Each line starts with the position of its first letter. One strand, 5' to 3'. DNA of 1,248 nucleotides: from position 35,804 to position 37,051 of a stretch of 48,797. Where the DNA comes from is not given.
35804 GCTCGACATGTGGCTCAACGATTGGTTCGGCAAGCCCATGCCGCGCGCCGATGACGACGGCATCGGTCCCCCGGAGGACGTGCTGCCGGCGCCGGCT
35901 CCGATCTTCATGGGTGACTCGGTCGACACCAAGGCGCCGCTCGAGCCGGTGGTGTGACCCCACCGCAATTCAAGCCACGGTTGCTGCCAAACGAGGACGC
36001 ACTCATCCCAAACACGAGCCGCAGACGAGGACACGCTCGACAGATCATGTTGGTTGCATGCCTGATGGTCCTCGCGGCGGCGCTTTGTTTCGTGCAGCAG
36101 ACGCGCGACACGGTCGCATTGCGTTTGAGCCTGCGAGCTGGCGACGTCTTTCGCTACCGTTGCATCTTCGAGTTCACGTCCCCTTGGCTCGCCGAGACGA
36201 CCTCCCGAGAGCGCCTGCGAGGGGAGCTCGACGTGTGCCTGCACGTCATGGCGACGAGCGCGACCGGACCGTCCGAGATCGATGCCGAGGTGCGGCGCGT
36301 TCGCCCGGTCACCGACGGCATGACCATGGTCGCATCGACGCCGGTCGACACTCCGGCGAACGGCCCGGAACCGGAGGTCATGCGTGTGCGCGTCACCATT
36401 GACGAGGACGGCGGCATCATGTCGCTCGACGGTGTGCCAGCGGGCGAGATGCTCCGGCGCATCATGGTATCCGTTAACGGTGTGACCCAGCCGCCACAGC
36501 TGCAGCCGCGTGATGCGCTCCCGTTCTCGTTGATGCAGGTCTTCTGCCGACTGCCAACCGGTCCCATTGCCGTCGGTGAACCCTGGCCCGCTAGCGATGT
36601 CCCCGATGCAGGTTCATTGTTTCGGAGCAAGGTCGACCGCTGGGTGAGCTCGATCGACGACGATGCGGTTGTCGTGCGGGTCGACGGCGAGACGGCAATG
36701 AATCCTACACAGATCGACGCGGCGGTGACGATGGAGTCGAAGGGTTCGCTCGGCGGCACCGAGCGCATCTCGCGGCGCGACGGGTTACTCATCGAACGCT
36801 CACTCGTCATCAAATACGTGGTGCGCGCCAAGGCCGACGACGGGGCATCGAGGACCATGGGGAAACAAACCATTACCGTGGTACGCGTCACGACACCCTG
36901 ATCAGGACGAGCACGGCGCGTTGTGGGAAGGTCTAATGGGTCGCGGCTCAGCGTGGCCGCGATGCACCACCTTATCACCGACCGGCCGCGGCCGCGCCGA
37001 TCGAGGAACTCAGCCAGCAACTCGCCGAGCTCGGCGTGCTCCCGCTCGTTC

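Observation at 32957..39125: Cassette of two B12-binding radical SAM enzymes flanking a membrane-anchored hypothetical, next to an SGNH hydrolase and the ABC ATPase: candidate undescribed modification system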

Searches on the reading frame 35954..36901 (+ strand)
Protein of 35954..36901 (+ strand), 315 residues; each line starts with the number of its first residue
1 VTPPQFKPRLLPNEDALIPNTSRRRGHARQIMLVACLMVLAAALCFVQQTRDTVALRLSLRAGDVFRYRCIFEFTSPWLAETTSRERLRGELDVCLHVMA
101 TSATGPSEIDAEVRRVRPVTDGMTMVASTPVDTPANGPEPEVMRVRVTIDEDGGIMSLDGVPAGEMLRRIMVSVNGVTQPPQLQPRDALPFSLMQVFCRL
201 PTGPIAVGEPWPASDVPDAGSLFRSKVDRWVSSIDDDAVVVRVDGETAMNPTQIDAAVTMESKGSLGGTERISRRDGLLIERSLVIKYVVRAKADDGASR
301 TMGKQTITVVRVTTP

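Call 3: search_protein_families(library=pfam, proteins=[window:35954-36901:+], max_evalue=0.01)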
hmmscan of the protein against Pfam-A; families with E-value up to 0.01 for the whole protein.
window:35954-36901:+ (315 aa): 1 family
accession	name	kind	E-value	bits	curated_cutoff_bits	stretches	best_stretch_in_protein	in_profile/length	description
PF19777.4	DUF6263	-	0.0004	20.5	26.7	1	188-278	100-195/196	Family of unknown function (DUF6263)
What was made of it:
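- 35954..36901 (+): ORFan of 315 aa from GTG 35954, or 284 aa from ATG 36047. It has an N-terminal hydrophobic segment (signal peptide or signal anchor) followed by a predicted beta-rich region. The DUF6263 hit is 20.5 bits, below the gathering score of 26.7 (call 3).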

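Call 5: search_protein_families(library=ncbifam, proteins=[window:35954-36901:+], max_evalue=0.01)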
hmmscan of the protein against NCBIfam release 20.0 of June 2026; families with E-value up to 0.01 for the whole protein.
window:35954-36901:+ (315 aa): 0 families

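Call 14: find_homologous_proteins(query=window:35954-36901:+)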
Query window:35954-36901:+ (315 aa): 1 proteins with E <= 0.001 among 3710 candidates.
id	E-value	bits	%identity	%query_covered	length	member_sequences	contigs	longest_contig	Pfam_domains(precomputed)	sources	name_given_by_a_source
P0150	1.4e-180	617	100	90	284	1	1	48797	-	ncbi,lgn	ncbi:MAG: hypothetical protein U1E76_22100 [Planctomycetota bacterium]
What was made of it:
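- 35954..36901 (+): It finds only itself among 5.8 billion proteins (call 14).
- Checked: The GenBank protein is 284 aa, which corresponds to a start at ATG 36047 (call 14); a TTG at 35981 is also possible.
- The ORF start is ambiguous, and the GenBank protein length (284 aa) corresponds to a start 93 nt downstream (call 14).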

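Call 51: predict_structure(protein=window:35954-36901:+)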
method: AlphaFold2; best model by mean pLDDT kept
length: 315 residues; sequences in the alignment: 1
mean_pLDDT: 38.7   pTM: 0.29
mean pLDDT of the five models: 38.7, 37.9, 36.2, 31.3, 31.1
residues with pLDDT >= 90: 0; 70-90: 0; 50-70: 32; < 50: 283
segments of 3 or more residues with pLDDT < 50: 7-32, 45-107, 110-144, 151-156, 163-295, 306-315
pLDDT, mean of each block of 10 residues (from residue 1): 46 36 41 51 44 34 40 39 41 43 45 42 31 37 48 48 39 29 30 24 26 28 27 34 39 34 37 43 44 47 48 42
secondary structure, 60 per line:
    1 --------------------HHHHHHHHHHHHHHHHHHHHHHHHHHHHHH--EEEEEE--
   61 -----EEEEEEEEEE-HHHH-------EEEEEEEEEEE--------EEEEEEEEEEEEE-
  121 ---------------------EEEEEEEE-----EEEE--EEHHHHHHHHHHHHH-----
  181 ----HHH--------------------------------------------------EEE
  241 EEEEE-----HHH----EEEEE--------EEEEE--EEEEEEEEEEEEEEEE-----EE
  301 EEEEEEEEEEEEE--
elements in order: H21-50 E53-58 E66-75 H77-80 E88-98 E107-119 E142-149 E155-158 H163-175 E238-245 E258-262 E271-275 E278-293 E299-313
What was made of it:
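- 35954..36901 (+): The single-sequence AF2 model has pLDDT 38.7 and is not usable (call 51).
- Tried and rejected: The single-sequence AF2 model has pLDDT 38.7 and is unusable, so no fold search was attempted on it (call 51).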
